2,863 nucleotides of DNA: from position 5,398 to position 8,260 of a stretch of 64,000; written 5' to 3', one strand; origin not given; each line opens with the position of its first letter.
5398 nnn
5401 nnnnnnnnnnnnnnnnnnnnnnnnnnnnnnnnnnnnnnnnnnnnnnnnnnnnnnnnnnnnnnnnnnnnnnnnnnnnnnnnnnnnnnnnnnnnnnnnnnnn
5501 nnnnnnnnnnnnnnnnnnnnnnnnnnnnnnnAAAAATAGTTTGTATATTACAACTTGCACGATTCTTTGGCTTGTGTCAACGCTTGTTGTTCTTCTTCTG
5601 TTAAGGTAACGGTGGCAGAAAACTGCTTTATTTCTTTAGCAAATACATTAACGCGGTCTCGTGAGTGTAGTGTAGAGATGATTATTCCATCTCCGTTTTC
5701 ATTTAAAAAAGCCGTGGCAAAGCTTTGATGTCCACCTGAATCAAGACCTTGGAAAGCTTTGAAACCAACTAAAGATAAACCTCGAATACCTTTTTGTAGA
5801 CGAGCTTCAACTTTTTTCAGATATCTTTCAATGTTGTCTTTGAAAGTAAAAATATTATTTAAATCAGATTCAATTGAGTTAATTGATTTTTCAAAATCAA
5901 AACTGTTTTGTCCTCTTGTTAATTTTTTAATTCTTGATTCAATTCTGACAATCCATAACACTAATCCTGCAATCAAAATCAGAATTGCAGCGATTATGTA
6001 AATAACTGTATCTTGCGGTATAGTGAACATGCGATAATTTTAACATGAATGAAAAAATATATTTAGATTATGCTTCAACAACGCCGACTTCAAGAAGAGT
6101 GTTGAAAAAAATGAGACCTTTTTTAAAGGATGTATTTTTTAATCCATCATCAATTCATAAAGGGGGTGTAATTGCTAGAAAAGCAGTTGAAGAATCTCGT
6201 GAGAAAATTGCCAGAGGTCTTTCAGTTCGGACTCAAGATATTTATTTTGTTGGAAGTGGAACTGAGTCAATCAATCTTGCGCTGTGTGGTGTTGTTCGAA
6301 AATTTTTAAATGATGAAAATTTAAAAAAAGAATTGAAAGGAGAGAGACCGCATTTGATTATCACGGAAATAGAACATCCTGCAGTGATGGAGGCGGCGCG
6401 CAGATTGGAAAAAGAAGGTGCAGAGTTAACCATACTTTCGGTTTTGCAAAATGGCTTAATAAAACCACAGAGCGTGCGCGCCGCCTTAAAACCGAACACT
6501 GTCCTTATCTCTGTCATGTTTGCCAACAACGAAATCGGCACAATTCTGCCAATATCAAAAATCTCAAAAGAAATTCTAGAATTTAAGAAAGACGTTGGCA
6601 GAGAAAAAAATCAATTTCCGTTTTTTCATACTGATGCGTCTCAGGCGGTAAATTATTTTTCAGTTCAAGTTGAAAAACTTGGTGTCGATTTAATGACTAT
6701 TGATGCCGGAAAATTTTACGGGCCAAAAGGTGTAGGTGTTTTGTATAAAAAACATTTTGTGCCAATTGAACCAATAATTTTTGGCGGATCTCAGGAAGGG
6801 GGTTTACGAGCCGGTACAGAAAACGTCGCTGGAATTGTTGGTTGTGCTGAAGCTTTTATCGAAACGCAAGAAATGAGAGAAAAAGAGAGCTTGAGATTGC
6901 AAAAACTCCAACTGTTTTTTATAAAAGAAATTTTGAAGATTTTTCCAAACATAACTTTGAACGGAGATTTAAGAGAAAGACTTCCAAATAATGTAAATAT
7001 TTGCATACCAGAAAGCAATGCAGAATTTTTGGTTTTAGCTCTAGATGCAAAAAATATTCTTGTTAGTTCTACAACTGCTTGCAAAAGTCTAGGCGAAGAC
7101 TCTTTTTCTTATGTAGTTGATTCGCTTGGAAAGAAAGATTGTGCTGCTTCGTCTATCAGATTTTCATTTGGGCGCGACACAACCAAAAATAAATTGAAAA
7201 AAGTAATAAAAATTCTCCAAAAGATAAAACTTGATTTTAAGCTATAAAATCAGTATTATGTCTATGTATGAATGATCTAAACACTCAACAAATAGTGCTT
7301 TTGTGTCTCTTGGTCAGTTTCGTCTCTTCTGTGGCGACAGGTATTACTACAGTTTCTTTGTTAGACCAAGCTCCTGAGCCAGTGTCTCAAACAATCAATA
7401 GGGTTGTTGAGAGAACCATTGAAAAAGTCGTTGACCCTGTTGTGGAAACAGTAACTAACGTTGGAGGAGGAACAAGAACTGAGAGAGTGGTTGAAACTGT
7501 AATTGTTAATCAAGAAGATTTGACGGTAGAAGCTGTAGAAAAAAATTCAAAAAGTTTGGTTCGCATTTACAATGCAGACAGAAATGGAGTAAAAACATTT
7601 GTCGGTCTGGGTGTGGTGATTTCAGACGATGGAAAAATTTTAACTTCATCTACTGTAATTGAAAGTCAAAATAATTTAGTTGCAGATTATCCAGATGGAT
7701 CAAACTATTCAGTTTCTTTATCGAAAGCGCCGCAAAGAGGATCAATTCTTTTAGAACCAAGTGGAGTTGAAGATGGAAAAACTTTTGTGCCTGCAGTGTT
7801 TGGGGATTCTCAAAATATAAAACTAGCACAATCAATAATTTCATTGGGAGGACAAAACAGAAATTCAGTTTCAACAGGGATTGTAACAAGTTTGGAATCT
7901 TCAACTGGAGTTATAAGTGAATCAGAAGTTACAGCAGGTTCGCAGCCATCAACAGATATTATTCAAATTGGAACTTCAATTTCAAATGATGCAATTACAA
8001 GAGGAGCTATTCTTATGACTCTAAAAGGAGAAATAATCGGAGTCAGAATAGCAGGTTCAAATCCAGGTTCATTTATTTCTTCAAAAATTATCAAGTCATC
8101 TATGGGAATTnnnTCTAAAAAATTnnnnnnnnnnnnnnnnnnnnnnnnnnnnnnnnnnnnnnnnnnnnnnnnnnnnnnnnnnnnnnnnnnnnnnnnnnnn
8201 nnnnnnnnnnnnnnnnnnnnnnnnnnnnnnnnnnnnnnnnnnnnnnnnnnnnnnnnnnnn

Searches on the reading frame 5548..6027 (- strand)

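Call 50: search_protein_families(library=pfam, proteins=[window:5548-6027:-], max_evalue=0.00001)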
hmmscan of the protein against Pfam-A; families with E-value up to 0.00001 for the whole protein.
window:5548-6027:- (159 aa): 1 family
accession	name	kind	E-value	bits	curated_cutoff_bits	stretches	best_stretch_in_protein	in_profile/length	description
PF14584.11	DUF4446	-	5.4e-31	108.1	27.4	1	10-153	8-149/150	Protein of unknown function (DUF4446)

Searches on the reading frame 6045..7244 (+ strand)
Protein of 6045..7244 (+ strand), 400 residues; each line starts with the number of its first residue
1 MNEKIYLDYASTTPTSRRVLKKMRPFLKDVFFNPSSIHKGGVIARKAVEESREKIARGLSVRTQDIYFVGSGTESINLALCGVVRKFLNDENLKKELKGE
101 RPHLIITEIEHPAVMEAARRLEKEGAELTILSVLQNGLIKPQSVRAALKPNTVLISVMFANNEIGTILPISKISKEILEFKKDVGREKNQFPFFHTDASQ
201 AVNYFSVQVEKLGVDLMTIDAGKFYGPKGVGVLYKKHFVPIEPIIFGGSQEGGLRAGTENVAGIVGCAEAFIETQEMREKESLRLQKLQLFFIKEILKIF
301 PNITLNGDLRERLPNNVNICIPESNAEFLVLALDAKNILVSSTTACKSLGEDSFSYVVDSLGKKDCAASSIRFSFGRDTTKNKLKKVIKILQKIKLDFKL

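Call 50: search_protein_families(library=pfam, proteins=[window:6045-7244:+], max_evalue=0.00001)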
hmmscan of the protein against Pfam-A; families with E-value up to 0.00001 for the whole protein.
window:6045-7244:+ (400 aa): 1 family
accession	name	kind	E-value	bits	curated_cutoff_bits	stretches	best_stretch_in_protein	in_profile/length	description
PF00266.25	Aminotran_5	-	1.7e-58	198.8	21.5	1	5-386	1-370/371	Aminotransferase class-V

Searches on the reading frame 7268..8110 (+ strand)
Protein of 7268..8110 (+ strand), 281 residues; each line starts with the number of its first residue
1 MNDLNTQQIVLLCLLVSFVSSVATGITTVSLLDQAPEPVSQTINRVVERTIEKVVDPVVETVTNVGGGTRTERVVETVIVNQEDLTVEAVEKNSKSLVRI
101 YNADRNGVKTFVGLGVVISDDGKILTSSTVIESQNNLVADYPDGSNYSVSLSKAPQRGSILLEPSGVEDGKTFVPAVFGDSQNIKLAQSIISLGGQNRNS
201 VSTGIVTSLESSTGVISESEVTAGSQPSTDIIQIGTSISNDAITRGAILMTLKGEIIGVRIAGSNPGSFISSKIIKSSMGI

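Call 50: search_protein_families(library=pfam, proteins=[window:7268-8110:+], max_evalue=0.00001)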
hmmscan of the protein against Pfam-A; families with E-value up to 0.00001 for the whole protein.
window:7268-8110:+ (281 aa): 1 family
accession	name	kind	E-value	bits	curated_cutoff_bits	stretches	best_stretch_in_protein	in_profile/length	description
PF13365.12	Trypsin_2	-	6.8e-10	40.3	27.6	1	113-259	1-144/144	Trypsin-like peptidase domain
